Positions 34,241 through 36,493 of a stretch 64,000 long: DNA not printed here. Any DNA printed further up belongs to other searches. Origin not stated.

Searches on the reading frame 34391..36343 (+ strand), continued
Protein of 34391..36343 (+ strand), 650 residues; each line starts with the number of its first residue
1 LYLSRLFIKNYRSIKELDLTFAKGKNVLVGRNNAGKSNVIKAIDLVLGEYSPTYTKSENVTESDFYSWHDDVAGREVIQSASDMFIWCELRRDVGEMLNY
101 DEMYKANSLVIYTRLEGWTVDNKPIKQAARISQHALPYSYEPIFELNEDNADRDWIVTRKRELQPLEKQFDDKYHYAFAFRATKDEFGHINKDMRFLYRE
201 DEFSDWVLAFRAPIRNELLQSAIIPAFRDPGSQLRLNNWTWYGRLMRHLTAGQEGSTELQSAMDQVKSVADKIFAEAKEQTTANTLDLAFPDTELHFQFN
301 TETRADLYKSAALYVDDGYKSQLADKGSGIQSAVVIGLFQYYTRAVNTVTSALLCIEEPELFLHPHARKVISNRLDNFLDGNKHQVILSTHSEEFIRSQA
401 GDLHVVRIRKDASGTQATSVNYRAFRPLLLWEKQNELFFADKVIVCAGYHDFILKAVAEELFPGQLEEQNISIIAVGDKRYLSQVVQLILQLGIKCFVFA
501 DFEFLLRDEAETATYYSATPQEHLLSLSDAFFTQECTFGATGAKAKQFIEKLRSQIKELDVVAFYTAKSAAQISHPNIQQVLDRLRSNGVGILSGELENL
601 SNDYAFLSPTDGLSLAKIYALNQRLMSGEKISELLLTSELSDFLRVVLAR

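Call 8: find_homologous_proteins(query=window:34391-36343:+, max_evalue=1e-10)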
Query window:34391-36343:+ (650 aa): 1137 proteins with E <= 1e-10 among 8000 candidates; the best 120 are listed.
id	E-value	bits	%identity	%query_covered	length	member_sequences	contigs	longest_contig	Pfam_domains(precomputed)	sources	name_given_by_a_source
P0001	0.0e+0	1459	100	100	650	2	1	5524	PF20469.5,PF11398.15,PF13514.13,PF13175.13,PF13476.13,PF02463.26,PF13304.13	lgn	-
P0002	0.0e+0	1378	93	100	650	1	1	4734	PF20469.5,PF11398.15,PF13175.13,PF13476.13,PF02463.26,PF13304.13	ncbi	-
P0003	0.0e+0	1366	93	100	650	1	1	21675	PF20469.5,PF11398.15,PF13175.13,PF13476.13,PF02463.26,PF13304.13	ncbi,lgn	-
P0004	0.0e+0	1354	91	100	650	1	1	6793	PF20469.5,PF11398.15,PF13175.13,PF13476.13,PF02463.26,PF13304.13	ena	-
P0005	0.0e+0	1352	91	100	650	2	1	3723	PF20469.5,PF11398.15,PF13514.13,PF13175.13,PF13476.13,PF02463.26,PF13304.13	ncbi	-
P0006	0.0e+0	1331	90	100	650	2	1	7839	PF20469.5,PF11398.15,PF13175.13,PF13476.13,PF02463.26,PF13304.13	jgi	jgi:putative ATP-dependent endonuclease of the OLD family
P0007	0.0e+0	1331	90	100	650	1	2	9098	PF20469.5,PF11398.15,PF13514.13,PF13175.13,PF13476.13,PF02463.26,PF13304.13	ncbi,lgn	-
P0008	0.0e+0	1314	89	100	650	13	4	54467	PF20469.5,PF11398.15,PF13175.13,PF13476.13,PF02463.26,PF13304.13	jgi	jgi:putative ATP-dependent endonuclease of the OLD family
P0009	0.0e+0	1268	86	100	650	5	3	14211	PF20469.5,PF11398.15,PF13175.13,PF13476.13,PF02463.26,PF13304.13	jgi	jgi:putative ATP-dependent endonuclease of the OLD family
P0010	0.0e+0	1265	86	100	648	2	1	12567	PF20469.5,PF11398.15,PF13514.13,PF13175.13,PF13476.13,PF02463.26,PF13304.13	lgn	-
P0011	0.0e+0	1258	85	100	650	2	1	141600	PF20469.5,PF11398.15,PF13175.13,PF13476.13,PF02463.26,PF13304.13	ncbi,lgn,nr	ncbi:MAG: ATP-dependent endonuclease [Acidobacteria bacterium]|nr:ATP-dependent endonuclease [Acidob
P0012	0.0e+0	1255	84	100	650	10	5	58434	PF20469.5,PF11398.15,PF13514.13,PF13175.13,PF13476.13,PF02463.26,PF13304.13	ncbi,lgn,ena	-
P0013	0.0e+0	1239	84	100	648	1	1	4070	PF20469.5,PF11398.15,PF13175.13,PF13476.13,PF02463.26,PF13304.13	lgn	-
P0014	0.0e+0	1227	84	100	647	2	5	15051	PF20469.5,PF11398.15,PF13175.13,PF13476.13,PF02463.26,PF13304.13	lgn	-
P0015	0.0e+0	1173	78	100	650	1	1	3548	PF20469.5,PF11398.15,PF13514.13,PF13175.13,PF13476.13,PF02463.26,PF13304.13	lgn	-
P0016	0.0e+0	1066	71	100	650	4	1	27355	PF20469.5,PF11398.15,PF13175.13,PF13476.13,PF02463.26,PF13304.13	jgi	jgi:putative ATP-dependent endonuclease of the OLD family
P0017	0.0e+0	1065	72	100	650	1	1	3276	PF20469.5,PF11398.15,PF13175.13,PF13476.13,PF02463.26,PF13304.13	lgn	-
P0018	0.0e+0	1045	69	100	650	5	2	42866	PF20469.5,PF11398.15,PF13175.13,PF13476.13,PF02463.26,PF13304.13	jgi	jgi:putative ATP-dependent endonuclease of the OLD family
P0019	0.0e+0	1043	71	100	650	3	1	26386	PF20469.5,PF11398.15,PF13175.13,PF13476.13,PF02463.26,PF13304.13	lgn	-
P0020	1.7e-253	861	57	100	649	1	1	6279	PF20469.5,PF11398.15,PF13175.13,PF13476.13,PF02463.26,PF13304.13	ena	-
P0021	2.1e-247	841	56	100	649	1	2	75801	PF20469.5,PF11398.15,PF13175.13,PF13476.13,PF02463.26,PF13304.13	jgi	jgi:putative ATP-dependent endonuclease of the OLD family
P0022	2.3e-246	837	55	100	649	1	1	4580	PF20469.5,PF11398.15,PF13175.13,PF13476.13,PF02463.26,PF13304.13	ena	-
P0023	1.5e-242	825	56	100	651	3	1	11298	PF20469.5,PF11398.15,PF13175.13,PF13476.13,PF02463.26,PF13304.13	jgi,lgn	jgi:AAA15 family ATPase/GTPase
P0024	2.7e-240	817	56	100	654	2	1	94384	PF20469.5,PF11398.15,PF13175.13,PF13476.13,PF02463.26,PF13304.13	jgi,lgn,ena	-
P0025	6.3e-240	816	56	100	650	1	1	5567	PF20469.5,PF11398.15,PF13175.13,PF13476.13,PF02463.26,PF13304.13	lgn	-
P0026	9.0e-239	812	55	100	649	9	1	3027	PF20469.5,PF11398.15,PF13175.13,PF13476.13,PF02463.26,PF13304.13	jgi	-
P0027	4.1e-237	807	55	100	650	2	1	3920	PF20469.5,PF11398.15,PF13175.13,PF13476.13,PF02463.26,PF13304.13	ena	-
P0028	6.3e-236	803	55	100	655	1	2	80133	PF20469.5,PF11398.15,PF13175.13,PF13476.13,PF02463.26,PF13304.13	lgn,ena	-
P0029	6.5e-235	800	55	100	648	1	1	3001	PF20469.5,PF11398.15,PF13175.13,PF13476.13,PF02463.26,PF13304.13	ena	-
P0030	3.3e-233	794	55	100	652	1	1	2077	PF20469.5,PF11398.15,PF13175.13,PF13476.13,PF02463.26,PF13304.13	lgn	-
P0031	1.8e-232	792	54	100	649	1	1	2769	PF20469.5,PF11398.15,PF13175.13,PF13476.13,PF02463.26,PF13304.13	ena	-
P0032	5.9e-232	790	53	100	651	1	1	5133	PF20469.5,PF11398.15,PF13175.13,PF13476.13,PF02463.26,PF13304.13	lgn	-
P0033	1.4e-231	789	55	100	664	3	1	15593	PF20469.5,PF11398.15,PF13175.13,PF13476.13,PF02463.26,PF13304.13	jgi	-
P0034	1.7e-231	788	55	100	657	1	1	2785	PF20469.5,PF11398.15,PF13175.13,PF13476.13,PF02463.26,PF13304.13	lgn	-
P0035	8.6e-231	786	54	100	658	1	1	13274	PF20469.5,PF11398.15,PF13175.13,PF13476.13,PF02463.26,PF13304.13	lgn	-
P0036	3.0e-230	784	54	100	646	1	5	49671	PF20469.5,PF11398.15,PF13175.13,PF13476.13,PF02463.26,PF13304.13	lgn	-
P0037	9.7e-230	783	53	100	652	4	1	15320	PF20469.5,PF11398.15,PF13175.13,PF13476.13,PF02463.26,PF13304.13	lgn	-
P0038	2.5e-229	781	53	100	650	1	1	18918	PF20469.5,PF11398.15,PF13175.13,PF13476.13,PF02463.26,PF13304.13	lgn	-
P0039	2.9e-228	778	53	100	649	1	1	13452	PF20469.5,PF11398.15,PF13175.13,PF13476.13,PF02463.26,PF13304.13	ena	-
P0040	2.7e-226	771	53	100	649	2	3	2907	PF20469.5,PF11398.15,PF13175.13,PF13476.13,PF02463.26,PF13304.13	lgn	-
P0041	3.5e-226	771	54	100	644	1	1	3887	PF20469.5,PF11398.15,PF13175.13,PF13476.13,PF02463.26,PF13304.13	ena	-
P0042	4.3e-226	770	53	100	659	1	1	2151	PF20469.5,PF11398.15,PF13175.13,PF13476.13,PF02463.26,PF13304.13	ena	-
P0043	4.8e-225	767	54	100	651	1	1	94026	PF20469.5,PF11398.15,PF13175.13,PF13476.13,PF02463.26,PF13304.13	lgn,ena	-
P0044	4.4e-223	761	54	100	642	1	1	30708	PF20469.5,PF11398.15,PF13175.13,PF13476.13,PF02463.26,PF13304.13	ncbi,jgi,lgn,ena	-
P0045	5.6e-223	760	52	100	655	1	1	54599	PF20469.5,PF11398.15,PF13175.13,PF13476.13,PF02463.26,PF13304.13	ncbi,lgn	-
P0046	1.7e-222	759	53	98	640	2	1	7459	PF20469.5,PF11398.15,PF13175.13,PF13476.13,PF02463.26,PF13304.13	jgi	jgi:predicted ATPase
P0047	3.6e-221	754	54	100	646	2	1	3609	PF20469.5,PF11398.15,PF13175.13,PF13476.13,PF02463.26,PF13304.13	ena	-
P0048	1.7e-220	752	52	100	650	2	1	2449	PF20469.5,PF11398.15,PF13175.13,PF13476.13,PF02463.26,PF13304.13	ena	-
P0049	4.4e-220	751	53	100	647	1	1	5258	PF20469.5,PF11398.15,PF13175.13,PF13476.13,PF02463.26,PF13304.13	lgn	-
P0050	1.3e-219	749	53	100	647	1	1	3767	PF20469.5,PF11398.15,PF13175.13,PF13476.13,PF02463.26,PF13304.13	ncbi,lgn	-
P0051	2.7e-219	748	51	100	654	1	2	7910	PF20469.5,PF11398.15,PF13175.13,PF13476.13,PF02463.26,PF13304.13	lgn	-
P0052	5.9e-219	747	53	100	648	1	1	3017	PF20469.5,PF11398.15,PF13175.13,PF13476.13,PF02463.26,PF13304.13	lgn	-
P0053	9.9e-215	733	52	98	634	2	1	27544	PF20469.5,PF11398.15,PF13175.13,PF13476.13,PF02463.26,PF13304.13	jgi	-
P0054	6.5e-214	730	52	100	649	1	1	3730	PF20469.5,PF11398.15,PF13175.13,PF13476.13,PF02463.26,PF13304.13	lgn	-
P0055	9.1e-214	730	52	100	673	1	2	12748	PF20469.5,PF11398.15,PF13175.13,PF13476.13,PF02463.26,PF13304.13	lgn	-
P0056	7.3e-213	727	53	100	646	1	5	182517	PF20469.5,PF11398.15,PF13175.13,PF13476.13,PF02463.26,PF13304.13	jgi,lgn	-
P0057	2.2e-212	725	51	100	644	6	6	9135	PF20469.5,PF11398.15,PF13175.13,PF13476.13,PF02463.26,PF13304.13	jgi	jgi:putative ATP-dependent endonuclease of OLD family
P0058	5.4e-212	724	52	100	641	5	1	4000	PF20469.5,PF11398.15,PF13175.13,PF13476.13,PF02463.26,PF13304.13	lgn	-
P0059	9.5e-212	723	50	100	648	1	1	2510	PF20469.5,PF11398.15,PF13175.13,PF13476.13,PF02463.26,PF13304.13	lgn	-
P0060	3.2e-211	721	49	100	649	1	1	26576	PF20469.5,PF11398.15,PF13175.13,PF13476.13,PF02463.26,PF13304.13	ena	-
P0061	1.4e-210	719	52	100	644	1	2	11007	PF20469.5,PF11398.15,PF13175.13,PF13476.13,PF02463.26,PF13304.13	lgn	-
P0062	2.2e-209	715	52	100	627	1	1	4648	PF20469.5,PF11398.15,PF13175.13,PF13476.13,PF02463.26,PF13304.13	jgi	jgi:putative ATP-dependent endonuclease of the OLD family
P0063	3.0e-209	715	51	100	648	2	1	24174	PF20469.5,PF11398.15,PF13175.13,PF13476.13,PF02463.26,PF13304.13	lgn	-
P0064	3.5e-209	715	52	100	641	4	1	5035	PF20469.5,PF11398.15,PF13175.13,PF13476.13,PF02463.26,PF13304.13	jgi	jgi:putative ATP-dependent endonuclease of OLD family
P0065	6.9e-208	710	52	100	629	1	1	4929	PF20469.5,PF11398.15,PF13175.13,PF13476.13,PF02463.26,PF13304.13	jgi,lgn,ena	-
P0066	4.6e-207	708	51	100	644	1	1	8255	PF20469.5,PF11398.15,PF13175.13,PF13476.13,PF02463.26,PF13304.13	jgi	jgi:putative ATP-dependent endonuclease of OLD family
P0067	4.8e-207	708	51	100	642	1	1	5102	PF20469.5,PF11398.15,PF13175.13,PF13476.13,PF02463.26,PF13304.13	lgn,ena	-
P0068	2.9e-206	705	50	100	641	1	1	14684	PF20469.5,PF11398.15,PF13175.13,PF13476.13,PF02463.26,PF13304.13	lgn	-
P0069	3.0e-206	705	59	83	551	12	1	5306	PF20469.5,PF11398.15,PF13175.13,PF13476.13,PF02463.26,PF13304.13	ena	-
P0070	1.9e-205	702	50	100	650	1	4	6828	PF20469.5,PF11398.15,PF13175.13,PF13476.13,PF02463.26,PF13304.13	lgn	-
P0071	7.1e-205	700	49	100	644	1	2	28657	PF20469.5,PF11398.15,PF13175.13,PF13476.13,PF02463.26,PF13304.13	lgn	-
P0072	1.4e-204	699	50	100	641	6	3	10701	PF20469.5,PF11398.15,PF13175.13,PF13476.13,PF02463.26,PF13304.13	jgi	jgi:putative ATP-dependent endonuclease of OLD family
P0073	3.5e-203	695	50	100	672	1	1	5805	PF20469.5,PF11398.15,PF13175.13,PF13476.13,PF02463.26,PF13304.13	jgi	jgi:putative ATP-dependent endonuclease of the OLD family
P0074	5.4e-203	694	49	100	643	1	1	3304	PF20469.5,PF11398.15,PF13175.13,PF13476.13,PF02463.26,PF13304.13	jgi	jgi:putative ATP-dependent endonuclease of OLD family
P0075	7.0e-203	694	49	100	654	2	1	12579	PF20469.5,PF11398.15,PF13175.13,PF13476.13,PF02463.26,PF13304.13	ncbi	-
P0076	8.1e-203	694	51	98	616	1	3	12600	PF20469.5,PF11398.15,PF13175.13,PF02463.26,PF13304.13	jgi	jgi:putative ATP-dependent endonuclease of the OLD family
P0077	2.0e-202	692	50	100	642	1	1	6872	PF20469.5,PF11398.15,PF13175.13,PF13476.13,PF02463.26,PF13304.13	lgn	-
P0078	4.0e-202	691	51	100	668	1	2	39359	PF20469.5,PF11398.15,PF13175.13,PF13476.13,PF02463.26,PF13304.13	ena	-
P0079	7.5e-202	690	49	100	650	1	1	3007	PF20469.5,PF11398.15,PF13175.13,PF13476.13,PF02463.26,PF13304.13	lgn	-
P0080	2.2e-201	689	50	100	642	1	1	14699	PF20469.5,PF11398.15,PF13175.13,PF13476.13,PF02463.26,PF13304.13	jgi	jgi:putative ATP-dependent endonuclease of the OLD family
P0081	3.0e-201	688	49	100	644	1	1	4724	PF20469.5,PF11398.15,PF13175.13,PF13476.13,PF02463.26,PF13304.13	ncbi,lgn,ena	-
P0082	3.2e-201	688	49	100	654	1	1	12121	PF20469.5,PF11398.15,PF13175.13,PF13476.13,PF02463.26,PF13304.13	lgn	-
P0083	8.9e-201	687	49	100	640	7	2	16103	PF20469.5,PF11398.15,PF13175.13,PF13476.13,PF02463.26,PF13304.13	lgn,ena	-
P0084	1.7e-200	686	48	100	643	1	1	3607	PF20469.5,PF11398.15,PF13175.13,PF13476.13,PF02463.26,PF13304.13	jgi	jgi:putative ATP-dependent endonuclease of the OLD family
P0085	3.4e-200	685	49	100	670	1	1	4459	PF20469.5,PF11398.15,PF13175.13,PF13476.13,PF02463.26,PF13304.13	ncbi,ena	-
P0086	5.1e-200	684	48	100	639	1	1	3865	PF20469.5,PF11398.15,PF13175.13,PF13476.13,PF02463.26,PF13304.13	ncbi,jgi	-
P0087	3.7e-199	682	50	100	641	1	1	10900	PF20469.5,PF11398.15,PF13175.13,PF13476.13,PF02463.26,PF13304.13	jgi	jgi:putative ATP-dependent endonuclease of the OLD family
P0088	4.4e-199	681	49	100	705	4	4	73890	PF20469.5,PF11398.15,PF13175.13,PF13476.13,PF02463.26,PF13304.13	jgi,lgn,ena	-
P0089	1.0e-198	680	49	100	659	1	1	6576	PF20469.5,PF11398.15,PF13175.13,PF13476.13,PF02463.26,PF13304.13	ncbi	-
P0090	1.4e-198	680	49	100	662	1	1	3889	PF20469.5,PF11398.15,PF13175.13,PF13476.13,PF02463.26,PF13304.13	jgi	-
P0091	2.1e-198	679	49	100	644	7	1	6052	PF20469.5,PF11398.15,PF13175.13,PF13476.13,PF02463.26,PF13304.13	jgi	jgi:energy-coupling factor transporter ATP-binding protein EcfA2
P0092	8.0e-198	677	49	98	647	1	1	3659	PF20469.5,PF11398.15,PF13175.13,PF13476.13,PF02463.26,PF13304.13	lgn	-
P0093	8.8e-197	674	48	100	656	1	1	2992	PF20469.5,PF11398.15,PF13175.13,PF13476.13,PF02463.26,PF13304.13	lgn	-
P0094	1.1e-196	673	48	100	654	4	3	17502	PF20469.5,PF11398.15,PF13175.13,PF13476.13,PF02463.26,PF13304.13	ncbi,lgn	-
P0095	1.1e-195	670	49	100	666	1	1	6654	PF20469.5,PF11398.15,PF13175.13,PF13476.13,PF13555.13,PF02463.26,PF13304.13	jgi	jgi:predicted ATP-dependent endonuclease of OLD family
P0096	2.9e-195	669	49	100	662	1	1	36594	PF20469.5,PF11398.15,PF13175.13,PF13476.13,PF02463.26,PF13304.13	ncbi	-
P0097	7.6e-195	667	49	100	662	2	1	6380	PF20469.5,PF11398.15,PF13175.13,PF13476.13,PF02463.26,PF13304.13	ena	-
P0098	1.2e-194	667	50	100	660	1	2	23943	PF20469.5,PF11398.15,PF13175.13,PF13476.13,PF02463.26,PF13304.13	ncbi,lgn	-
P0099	3.5e-194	665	48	100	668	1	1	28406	PF20469.5,PF11398.15,PF13175.13,PF13476.13,PF02463.26,PF13304.13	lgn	-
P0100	1.3e-193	663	49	100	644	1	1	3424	PF20469.5,PF11398.15,PF13175.13,PF13476.13,PF02463.26,PF13304.13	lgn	-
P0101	2.1e-192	659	48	100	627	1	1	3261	PF20469.5,PF11398.15,PF13175.13,PF13476.13,PF02463.26,PF13304.13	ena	-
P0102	2.4e-191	656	47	100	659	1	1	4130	PF20469.5,PF11398.15,PF13175.13,PF13476.13,PF02463.26,PF13304.13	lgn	-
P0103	3.6e-191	655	46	100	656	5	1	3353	PF20469.5,PF11398.15,PF13175.13,PF13476.13,PF02463.26,PF13304.13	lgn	-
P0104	6.2e-191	654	48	100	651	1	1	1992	PF20469.5,PF11398.15,PF13175.13,PF13476.13,PF02463.26,PF13304.13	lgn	-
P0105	1.3e-190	653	49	100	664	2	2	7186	PF20469.5,PF11398.15,PF13175.13,PF13476.13,PF02463.26,PF13304.13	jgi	jgi:predicted ATP-dependent endonuclease of OLD family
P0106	2.1e-190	653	46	100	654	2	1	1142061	PF20469.5,PF11398.15,PF13175.13,PF13476.13,PF02463.26,PF13304.13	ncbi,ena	-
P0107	2.3e-190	652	48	100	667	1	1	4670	PF20469.5,PF11398.15,PF13175.13,PF13476.13,PF02463.26,PF13304.13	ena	-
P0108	3.0e-190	652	46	99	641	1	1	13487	PF20469.5,PF11398.15,PF13175.13,PF13476.13,PF02463.26,PF13304.13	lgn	-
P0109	4.7e-190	651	47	100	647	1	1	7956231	PF20469.5,PF11398.15,PF13175.13,PF13476.13,PF02463.26,PF13304.13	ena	-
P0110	6.2e-190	651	47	100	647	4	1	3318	PF20469.5,PF11398.15,PF13175.13,PF13476.13,PF02463.26,PF13304.13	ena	-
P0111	6.5e-190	651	52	90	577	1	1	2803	PF20469.5,PF11398.15,PF13175.13,PF13476.13,PF02463.26,PF13304.13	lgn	-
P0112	6.8e-190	651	47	100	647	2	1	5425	PF20469.5,PF11398.15,PF13175.13,PF13476.13,PF02463.26,PF13304.13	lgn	-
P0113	1.5e-189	650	46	100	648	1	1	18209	PF20469.5,PF11398.15,PF13175.13,PF13476.13,PF02463.26,PF13304.13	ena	-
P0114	1.9e-189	649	47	100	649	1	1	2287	PF20469.5,PF11398.15,PF13175.13,PF13476.13,PF02463.26,PF13304.13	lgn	-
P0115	2.7e-189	649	48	100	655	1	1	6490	PF20469.5,PF11398.15,PF13175.13,PF13476.13,PF02463.26,PF13304.13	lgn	-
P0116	2.9e-189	649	45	100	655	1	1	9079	PF20469.5,PF11398.15,PF13175.13,PF13476.13,PF02463.26,PF13304.13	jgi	-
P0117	3.0e-189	649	47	100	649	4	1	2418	PF20469.5,PF11398.15,PF13175.13,PF13476.13,PF02463.26,PF13304.13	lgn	-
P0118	6.1e-189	648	47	100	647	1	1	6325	PF20469.5,PF11398.15,PF13175.13,PF13476.13,PF02463.26,PF13304.13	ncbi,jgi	jgi:putative ATP-dependent endonuclease of OLD family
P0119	9.2e-189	647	47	100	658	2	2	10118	PF20469.5,PF11398.15,PF13175.13,PF13476.13,PF02463.26,PF13304.13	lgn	-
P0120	1.1e-188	647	47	100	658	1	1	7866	PF20469.5,PF11398.15,PF13175.13,PF13476.13,PF02463.26,PF13304.13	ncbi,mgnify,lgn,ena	mgnify:CR=1 FL=1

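Call 14: find_related_loci(query=A1, collection=genome_contigs, flank=6000)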
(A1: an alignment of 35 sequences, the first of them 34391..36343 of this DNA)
Query A1 (650 aa) in genome_contigs; peptide patterns used: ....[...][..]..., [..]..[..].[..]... (x = any residue, [..] = any of these).
600 stretches matched a pattern (row limit reached: there are more); 547 encode a relative of the query (tblastn E <= 1e-3); the best 80 are kept; 80 distinct loci.
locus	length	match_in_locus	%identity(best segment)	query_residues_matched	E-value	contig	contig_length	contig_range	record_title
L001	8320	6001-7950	93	1-650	0e+0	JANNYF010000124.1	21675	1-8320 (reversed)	MAG: Blastocatellia bacterium isolate VAR_34_concoct_43 VAR_34_k141_366182, whole genome shotgun sequence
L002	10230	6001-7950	89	1-650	0e+0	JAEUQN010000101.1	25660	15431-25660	MAG: Blastocatellia bacterium isolate new MAG-252 NODE_101_length_25660_cov_4.253450, whole genome shotgun sequence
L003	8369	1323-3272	90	1-650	0e+0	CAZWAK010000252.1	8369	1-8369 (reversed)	MAG TPA_asm: uncultured Heliobacteriaceae bacterium isolate SRP287051_co1_146 genome assembly, contig: NODE_10708_length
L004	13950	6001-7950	85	1-650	0e+0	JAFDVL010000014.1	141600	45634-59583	MAG: Acidobacteria bacterium isolate SZAS-15 ACID-KAN-5__14__length-141600, whole genome shotgun sequence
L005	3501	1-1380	91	191-650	0e+0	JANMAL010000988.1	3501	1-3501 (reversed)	MAG: Blastocatellia bacterium isolate OTE_12_concoct_250 OTE_12_k141_2798555, whole genome shotgun sequence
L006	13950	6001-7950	91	1-650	0e+0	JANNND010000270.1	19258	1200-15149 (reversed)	MAG: Blastocatellia bacterium isolate SOY_35_metabat.182 SOY_35_k141_39063, whole genome shotgun sequence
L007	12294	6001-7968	55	1-650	0e+0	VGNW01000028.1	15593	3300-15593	MAG: Chloroflexi bacterium isolate M_DeepCast_200m_m2_194 M_DeepCast_200m_m2_194_Ga0194113_10005944, whole genome shotgu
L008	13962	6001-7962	51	1-648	0e+0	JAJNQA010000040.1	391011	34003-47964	MAG: Heliomicrobium sp. isolate MAG_31 k141_191373, whole genome shotgun sequence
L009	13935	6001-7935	46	1-649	0e+0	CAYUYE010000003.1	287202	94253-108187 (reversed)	MAG TPA_asm: uncultured Nitrospira sp. isolate SRP237561_co1_112 genome assembly, contig: NODE_27_length_287202_cov_19.3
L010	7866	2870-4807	47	1-648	0e+0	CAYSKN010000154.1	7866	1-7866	MAG TPA_asm: uncultured Gemmatimonas sp. isolate binchicken_co235_189 genome assembly, contig: NODE_20935_length_7866_co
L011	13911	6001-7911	46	1-648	0e+0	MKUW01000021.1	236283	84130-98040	MAG: Chloroflexi bacterium 44-23 SCNpilot_bf_inoc_scaffold_62, whole genome shotgun sequence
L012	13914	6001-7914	44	1-644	0e+0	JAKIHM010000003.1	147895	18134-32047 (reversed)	Thermovorax subterraneus strain DSM 21563 Scaffold3_1, whole genome shotgun sequence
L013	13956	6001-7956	46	1-648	0e+0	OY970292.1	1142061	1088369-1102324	MAG: Candidatus Levybacteria bacterium isolate MFD01916.bin.c.8 genome assembly, chromosome: 1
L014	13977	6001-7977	42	1-648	6e-167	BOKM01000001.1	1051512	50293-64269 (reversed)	Patescibacteria group bacterium BroJett019 DNA, sequence1, whole genome shotgun sequence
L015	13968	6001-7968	41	1-650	3e-156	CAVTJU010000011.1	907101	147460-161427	MAG: uncultured Fibrobacteraceae bacterium isolate MFD05674.bin.2.139 genome assembly, contig: contig_36244, whole genom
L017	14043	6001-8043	38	1-647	8e-137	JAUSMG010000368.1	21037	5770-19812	MAG: Saprospiraceae bacterium isolate E19_concoct.bin.9_sub E19_k141_652949, whole genome shotgun sequence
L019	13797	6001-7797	40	1-600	5e-133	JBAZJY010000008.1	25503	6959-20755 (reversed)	MAG: Candidatus Omnitrophota bacterium isolate SO_2017_LW4_130 scaffold_4000_c1_LW137-91_2017, whole genome shotgun sequ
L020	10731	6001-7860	37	1-648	2e-132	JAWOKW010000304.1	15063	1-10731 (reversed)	MAG: Candidatus Methanoperedens sp. isolate bin_184_1 c_000040020269, whole genome shotgun sequence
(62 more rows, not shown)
